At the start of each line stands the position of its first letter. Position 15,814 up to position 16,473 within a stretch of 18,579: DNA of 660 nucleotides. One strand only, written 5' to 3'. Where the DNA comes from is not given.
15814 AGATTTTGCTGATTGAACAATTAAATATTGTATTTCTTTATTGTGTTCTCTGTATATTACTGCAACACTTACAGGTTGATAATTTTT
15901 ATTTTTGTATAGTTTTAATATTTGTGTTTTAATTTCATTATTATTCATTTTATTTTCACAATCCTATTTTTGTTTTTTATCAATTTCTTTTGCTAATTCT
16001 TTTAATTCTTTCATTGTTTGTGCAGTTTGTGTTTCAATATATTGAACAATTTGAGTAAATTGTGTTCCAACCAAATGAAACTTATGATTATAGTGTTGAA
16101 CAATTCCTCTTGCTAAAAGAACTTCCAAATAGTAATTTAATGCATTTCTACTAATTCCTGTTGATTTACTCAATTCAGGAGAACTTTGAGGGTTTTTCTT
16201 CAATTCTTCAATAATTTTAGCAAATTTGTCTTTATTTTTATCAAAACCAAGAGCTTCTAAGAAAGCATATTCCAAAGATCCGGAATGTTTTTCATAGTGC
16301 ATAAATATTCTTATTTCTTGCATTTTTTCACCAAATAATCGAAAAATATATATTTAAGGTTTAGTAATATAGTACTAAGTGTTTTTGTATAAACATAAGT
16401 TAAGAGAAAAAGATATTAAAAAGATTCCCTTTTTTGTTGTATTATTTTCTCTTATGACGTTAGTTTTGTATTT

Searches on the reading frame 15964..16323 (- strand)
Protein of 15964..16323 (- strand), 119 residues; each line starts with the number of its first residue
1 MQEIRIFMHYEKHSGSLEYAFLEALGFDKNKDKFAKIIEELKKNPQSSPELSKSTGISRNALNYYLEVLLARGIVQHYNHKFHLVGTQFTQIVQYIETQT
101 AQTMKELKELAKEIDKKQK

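Call 6: search_protein_families(library=pfam, max_evalue=0.1, proteins=[window:15964-16323:-])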
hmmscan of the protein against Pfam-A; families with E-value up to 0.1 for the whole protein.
window:15964-16323:- (119 aa): 16 families
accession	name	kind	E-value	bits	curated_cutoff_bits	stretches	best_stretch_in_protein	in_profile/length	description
PF13412.12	HTH_24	-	3.2e-06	27.1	21.9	1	36-76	7-48/48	Winged helix-turn-helix DNA-binding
PF01022.26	HTH_5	-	6.3e-05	23.2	22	1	36-76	6-46/47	Bacterial regulatory protein, arsR family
PF12840.13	HTH_20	-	0.00011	22.5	27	1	36-75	8-48/51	Helix-turn-helix domain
PF24270.1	HTH_Cmi2_C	-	0.00025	21.7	27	1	23-81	66-124/125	Cmi2, C-terminal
PF25213.1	HVO_A0261_N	-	0.00033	20.9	35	1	35-86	14-65/86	HVO_A0261 N-terminal domain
PF12802.13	MarR_2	-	0.0014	19.2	27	1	37-76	10-51/61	MarR family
PF08279.18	HTH_11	-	0.0061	16.8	25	1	36-73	4-43/55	HTH domain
PF14947.12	HTH_45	-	0.0076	16.7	25.5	1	35-84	9-58/77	Winged helix-turn-helix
PF05584.17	Sulfolobus_pRN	-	0.0078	16.7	20.8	1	40-82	13-55/72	Sulfolobus plasmid regulatory protein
PF08221.17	HTH_9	-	0.011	16.2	23.4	0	41-77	23-59/62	RNA polymerase III subunit RPC82 helix-turn-helix domain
PF24033.1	DUF7342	-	0.014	15.9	31.6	1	35-116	8-79/150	Family of unknown function (DUF7342)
PF09339.16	HTH_IclR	-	0.016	15.4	22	1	37-76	8-49/52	IclR helix-turn-helix domain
PF01978.25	TrmB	-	0.047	14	25.6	1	41-78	18-55/68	Sugar-specific transcriptional regulator TrmB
PF04967.18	HTH_10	-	0.057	13.7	23.1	0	49-67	27-45/53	HTH DNA binding domain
PF22299.1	BRISC_FAM175B_helical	-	0.062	13.5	27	0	32-71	1-39/62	BRISC complex subunit FAM175B, helical domain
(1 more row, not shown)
